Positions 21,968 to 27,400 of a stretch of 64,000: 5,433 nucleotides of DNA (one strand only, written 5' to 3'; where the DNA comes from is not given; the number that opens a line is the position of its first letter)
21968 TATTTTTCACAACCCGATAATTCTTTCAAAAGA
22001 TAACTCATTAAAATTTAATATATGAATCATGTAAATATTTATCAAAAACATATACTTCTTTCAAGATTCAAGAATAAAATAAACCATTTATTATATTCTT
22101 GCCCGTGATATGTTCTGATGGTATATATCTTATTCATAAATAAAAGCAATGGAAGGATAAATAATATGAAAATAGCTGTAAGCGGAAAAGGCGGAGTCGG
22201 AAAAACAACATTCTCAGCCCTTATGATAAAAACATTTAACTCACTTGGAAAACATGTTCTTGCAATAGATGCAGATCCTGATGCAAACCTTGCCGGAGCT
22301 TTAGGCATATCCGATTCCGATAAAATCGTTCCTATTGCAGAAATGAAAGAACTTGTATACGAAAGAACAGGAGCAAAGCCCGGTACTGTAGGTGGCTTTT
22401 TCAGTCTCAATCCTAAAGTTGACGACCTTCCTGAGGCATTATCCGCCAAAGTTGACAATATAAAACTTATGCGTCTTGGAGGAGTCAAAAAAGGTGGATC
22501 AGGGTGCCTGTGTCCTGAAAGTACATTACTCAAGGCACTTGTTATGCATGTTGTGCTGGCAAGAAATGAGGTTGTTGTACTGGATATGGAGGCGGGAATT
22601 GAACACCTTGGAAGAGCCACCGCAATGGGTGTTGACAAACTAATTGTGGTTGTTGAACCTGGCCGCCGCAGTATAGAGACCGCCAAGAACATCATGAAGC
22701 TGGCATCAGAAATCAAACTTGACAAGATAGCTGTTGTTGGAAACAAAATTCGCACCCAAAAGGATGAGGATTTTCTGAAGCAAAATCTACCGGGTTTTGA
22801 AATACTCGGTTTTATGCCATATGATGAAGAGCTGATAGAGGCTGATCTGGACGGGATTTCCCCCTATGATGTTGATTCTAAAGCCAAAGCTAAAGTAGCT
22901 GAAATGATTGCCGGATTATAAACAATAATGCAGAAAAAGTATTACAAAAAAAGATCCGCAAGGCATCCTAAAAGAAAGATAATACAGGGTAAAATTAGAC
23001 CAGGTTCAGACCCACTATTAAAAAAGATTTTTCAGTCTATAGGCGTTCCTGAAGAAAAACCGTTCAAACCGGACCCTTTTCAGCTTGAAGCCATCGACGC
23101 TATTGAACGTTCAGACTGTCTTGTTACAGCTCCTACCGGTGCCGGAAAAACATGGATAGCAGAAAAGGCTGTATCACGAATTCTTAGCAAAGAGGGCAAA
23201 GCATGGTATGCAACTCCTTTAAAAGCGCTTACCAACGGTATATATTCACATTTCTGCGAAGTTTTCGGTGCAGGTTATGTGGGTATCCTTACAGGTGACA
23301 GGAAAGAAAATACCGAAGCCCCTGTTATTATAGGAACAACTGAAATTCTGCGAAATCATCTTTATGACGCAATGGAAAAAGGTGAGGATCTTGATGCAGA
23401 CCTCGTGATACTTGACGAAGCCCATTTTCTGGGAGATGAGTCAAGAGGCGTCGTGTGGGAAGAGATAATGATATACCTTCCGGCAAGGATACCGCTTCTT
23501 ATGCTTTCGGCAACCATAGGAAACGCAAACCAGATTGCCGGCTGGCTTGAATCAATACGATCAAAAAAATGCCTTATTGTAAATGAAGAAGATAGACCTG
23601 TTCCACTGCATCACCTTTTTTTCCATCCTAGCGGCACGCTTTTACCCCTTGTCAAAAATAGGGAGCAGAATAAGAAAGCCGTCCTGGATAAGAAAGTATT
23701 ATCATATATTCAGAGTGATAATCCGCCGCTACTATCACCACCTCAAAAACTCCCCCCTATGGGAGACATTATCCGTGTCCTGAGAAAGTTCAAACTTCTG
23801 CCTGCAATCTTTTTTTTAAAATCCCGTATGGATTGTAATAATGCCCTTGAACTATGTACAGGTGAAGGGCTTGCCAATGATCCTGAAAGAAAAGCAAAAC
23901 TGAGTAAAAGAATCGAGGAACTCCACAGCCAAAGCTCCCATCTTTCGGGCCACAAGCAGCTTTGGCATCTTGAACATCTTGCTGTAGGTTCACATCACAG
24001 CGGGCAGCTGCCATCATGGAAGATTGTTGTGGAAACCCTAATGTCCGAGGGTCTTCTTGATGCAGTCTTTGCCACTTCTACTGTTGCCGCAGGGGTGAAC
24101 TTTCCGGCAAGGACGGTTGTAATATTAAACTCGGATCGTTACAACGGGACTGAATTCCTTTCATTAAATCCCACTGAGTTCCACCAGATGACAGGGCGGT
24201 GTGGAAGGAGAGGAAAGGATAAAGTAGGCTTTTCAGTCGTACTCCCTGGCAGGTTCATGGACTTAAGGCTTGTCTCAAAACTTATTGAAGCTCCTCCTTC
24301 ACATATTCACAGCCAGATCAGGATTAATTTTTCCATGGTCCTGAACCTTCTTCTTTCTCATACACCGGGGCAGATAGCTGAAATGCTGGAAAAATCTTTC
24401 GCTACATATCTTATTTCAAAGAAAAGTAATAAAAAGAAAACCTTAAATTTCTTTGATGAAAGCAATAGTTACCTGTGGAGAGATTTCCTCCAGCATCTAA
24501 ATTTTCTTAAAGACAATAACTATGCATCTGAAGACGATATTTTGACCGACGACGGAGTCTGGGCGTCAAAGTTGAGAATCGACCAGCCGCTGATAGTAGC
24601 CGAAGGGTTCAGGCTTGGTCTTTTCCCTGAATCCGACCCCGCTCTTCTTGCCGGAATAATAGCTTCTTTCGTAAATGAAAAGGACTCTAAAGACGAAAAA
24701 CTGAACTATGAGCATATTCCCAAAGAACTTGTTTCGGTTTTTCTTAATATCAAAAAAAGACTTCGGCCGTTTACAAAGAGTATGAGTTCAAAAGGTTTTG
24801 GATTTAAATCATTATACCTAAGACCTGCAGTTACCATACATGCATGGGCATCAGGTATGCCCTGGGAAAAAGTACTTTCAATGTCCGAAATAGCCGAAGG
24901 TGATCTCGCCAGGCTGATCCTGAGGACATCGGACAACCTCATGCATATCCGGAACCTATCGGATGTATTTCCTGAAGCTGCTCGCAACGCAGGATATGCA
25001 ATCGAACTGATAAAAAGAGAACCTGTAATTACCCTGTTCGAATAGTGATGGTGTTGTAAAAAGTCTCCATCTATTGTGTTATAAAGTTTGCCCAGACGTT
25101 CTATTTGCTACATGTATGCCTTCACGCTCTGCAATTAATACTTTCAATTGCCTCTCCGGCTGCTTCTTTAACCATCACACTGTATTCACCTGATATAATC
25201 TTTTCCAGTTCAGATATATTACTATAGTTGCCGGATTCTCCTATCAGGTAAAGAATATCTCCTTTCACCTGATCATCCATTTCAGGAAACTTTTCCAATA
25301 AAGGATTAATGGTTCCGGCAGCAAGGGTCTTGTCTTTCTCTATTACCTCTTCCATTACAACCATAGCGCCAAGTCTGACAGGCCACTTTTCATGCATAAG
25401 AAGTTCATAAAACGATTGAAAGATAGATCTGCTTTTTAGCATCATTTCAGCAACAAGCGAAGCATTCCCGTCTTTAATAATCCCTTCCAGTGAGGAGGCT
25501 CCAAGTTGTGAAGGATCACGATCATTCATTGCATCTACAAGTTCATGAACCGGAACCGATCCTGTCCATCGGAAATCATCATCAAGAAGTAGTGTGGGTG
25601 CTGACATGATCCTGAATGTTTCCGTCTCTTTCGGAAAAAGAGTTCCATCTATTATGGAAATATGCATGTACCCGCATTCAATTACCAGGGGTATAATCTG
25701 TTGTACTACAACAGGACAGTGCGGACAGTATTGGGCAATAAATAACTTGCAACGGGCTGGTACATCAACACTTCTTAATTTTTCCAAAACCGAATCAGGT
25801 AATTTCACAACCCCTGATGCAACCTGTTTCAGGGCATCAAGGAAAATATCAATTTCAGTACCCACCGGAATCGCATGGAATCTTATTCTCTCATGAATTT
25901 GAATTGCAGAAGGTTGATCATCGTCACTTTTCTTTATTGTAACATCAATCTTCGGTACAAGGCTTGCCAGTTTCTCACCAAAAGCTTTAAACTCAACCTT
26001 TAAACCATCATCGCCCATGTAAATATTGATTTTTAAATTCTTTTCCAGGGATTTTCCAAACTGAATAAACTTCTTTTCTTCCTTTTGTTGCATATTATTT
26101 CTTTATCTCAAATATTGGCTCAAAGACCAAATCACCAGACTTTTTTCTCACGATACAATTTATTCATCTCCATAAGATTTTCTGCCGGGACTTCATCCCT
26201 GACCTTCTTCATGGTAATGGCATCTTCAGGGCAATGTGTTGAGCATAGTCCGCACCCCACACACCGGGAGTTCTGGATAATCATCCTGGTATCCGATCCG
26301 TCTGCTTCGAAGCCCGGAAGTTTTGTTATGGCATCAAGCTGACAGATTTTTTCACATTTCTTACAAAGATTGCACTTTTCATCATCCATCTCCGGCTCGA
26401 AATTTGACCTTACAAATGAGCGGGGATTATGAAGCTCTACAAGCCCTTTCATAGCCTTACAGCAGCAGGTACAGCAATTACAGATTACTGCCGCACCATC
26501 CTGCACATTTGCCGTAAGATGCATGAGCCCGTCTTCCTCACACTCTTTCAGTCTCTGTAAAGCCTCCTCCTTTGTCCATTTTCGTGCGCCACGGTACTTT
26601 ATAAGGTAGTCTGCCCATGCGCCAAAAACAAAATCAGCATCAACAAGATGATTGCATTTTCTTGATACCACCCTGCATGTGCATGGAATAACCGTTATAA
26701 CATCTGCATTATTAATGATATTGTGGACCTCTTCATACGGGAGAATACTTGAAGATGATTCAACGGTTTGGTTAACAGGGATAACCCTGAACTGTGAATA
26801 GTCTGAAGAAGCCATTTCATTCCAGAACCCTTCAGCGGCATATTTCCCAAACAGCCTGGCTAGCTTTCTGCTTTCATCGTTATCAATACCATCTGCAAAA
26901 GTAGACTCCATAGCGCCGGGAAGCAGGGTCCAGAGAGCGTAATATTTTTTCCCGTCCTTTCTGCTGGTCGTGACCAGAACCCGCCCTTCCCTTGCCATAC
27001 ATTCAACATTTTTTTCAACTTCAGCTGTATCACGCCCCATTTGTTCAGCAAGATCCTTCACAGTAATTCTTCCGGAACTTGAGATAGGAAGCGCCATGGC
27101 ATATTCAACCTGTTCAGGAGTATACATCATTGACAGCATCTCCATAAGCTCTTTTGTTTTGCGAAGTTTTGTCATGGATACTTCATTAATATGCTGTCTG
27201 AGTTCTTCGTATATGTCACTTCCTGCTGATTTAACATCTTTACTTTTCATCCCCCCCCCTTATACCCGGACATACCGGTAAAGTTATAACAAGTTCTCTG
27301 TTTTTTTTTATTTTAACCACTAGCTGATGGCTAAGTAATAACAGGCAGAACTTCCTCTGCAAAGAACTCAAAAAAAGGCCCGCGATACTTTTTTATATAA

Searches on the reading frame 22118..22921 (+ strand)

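Call 15: search_protein_families(library=pfam, proteins=[window:22118-22921:+], max_evalue=0.00001)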
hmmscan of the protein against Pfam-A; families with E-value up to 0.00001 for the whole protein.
window:22118-22921:+ (267 aa): 5 families
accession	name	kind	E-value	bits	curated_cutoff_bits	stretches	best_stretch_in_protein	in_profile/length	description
PF01656.29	CbiA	-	3.6e-20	72.6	25.4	1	19-247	2-123/125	CobQ/CobB/MinD/ParA nucleotide binding domain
PF13614.12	AAA_31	-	1.7e-11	44.8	27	1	23-200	9-168/177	AAA domain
PF10609.15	ParA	-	5.4e-08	33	27.1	0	15-53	3-41/246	NUBPL iron-transfer P-loop NTPase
PF00142.24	Fer4_NifH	-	2e-07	31.2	25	0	17-59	1-43/271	4Fe-4S iron sulfur cluster binding proteins, NifH/frxC family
PF02374.21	ArsA_ATPase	-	2.2e-07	30.9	24.3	1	19-64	4-49/305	Anion-transporting ATPase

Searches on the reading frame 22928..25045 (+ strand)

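Call 15: search_protein_families(library=pfam, proteins=[window:22928-25045:+], max_evalue=0.00001)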
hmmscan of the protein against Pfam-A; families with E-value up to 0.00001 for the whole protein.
window:22928-25045:+ (705 aa): 5 families
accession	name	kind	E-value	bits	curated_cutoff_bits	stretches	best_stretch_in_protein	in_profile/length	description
PF08148.17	DSHCT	-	2.8e-27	96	22.7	1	537-700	2-170/172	DSHCT (NUC185) domain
PF00270.35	DEAD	-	6.9e-23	81.6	26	1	50-200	2-164/167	DEAD/DEAH box helicase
PF04851.21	ResIII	-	3.7e-14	53.4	22.5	1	47-197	3-162/164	Type III restriction enzyme, res subunit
PF22527.2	DEXQc_Suv3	-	4.9e-08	33.1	27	1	58-186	10-123/154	DEXQ-box helicase domain of Suv3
PF00271.37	Helicase_C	-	3.9e-06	27.5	23.5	0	349-429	38-110/110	Helicase conserved C-terminal domain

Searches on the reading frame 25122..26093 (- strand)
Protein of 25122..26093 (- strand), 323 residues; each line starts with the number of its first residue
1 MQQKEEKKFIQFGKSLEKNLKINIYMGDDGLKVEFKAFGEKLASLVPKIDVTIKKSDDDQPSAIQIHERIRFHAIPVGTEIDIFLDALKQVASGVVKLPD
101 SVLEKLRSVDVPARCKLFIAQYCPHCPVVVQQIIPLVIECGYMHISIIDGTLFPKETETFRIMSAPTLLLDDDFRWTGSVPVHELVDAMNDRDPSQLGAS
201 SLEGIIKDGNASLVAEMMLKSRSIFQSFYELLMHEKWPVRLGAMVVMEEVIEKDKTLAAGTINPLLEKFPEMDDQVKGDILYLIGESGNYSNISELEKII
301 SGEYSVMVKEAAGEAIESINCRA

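Call 14: search_protein_families(library=pfam, proteins=[window:25122-26093:-], max_evalue=0.00001)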
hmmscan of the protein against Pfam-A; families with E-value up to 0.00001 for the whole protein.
window:25122-26093:- (323 aa): 1 family
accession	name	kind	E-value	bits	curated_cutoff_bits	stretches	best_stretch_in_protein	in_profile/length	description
PF13192.12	Thioredoxin_3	-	1.2e-07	32.1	24.8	1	120-186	7-71/76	Thioredoxin domain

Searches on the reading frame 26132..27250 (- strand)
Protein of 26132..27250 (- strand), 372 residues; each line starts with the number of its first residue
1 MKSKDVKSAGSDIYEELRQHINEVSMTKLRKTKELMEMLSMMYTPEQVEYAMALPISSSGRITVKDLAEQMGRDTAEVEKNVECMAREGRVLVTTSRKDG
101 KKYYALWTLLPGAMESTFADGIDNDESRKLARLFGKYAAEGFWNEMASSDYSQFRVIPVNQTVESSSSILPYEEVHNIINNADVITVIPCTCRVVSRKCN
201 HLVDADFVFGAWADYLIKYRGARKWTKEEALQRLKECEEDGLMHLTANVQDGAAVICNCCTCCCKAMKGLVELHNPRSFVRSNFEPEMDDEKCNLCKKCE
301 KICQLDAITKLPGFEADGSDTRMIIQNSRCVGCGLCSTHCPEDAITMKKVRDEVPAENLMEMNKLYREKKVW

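Call 14: search_protein_families(library=pfam, proteins=[window:26132-27250:-], max_evalue=0.00001)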
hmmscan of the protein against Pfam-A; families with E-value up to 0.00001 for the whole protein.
window:26132-27250:- (372 aa): 4 families
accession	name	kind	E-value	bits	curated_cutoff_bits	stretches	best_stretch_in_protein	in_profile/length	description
PF00037.32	Fer4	-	5.6e-12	45.4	21.1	1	324-346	2-24/24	4Fe-4S binding domain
PF12838.12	Fer4_7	-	7.6e-11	42.8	27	1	292-344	1-52/52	4Fe-4S dicluster domain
PF14697.11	Fer4_21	-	8.9e-08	32.6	35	1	288-347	3-59/59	4Fe-4S dicluster domain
PF25160.1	LdpA_Fe-S-bd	-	3.5e-06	27.1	27.6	1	297-349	7-47/49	LdpA Fe-S cluster-binding domain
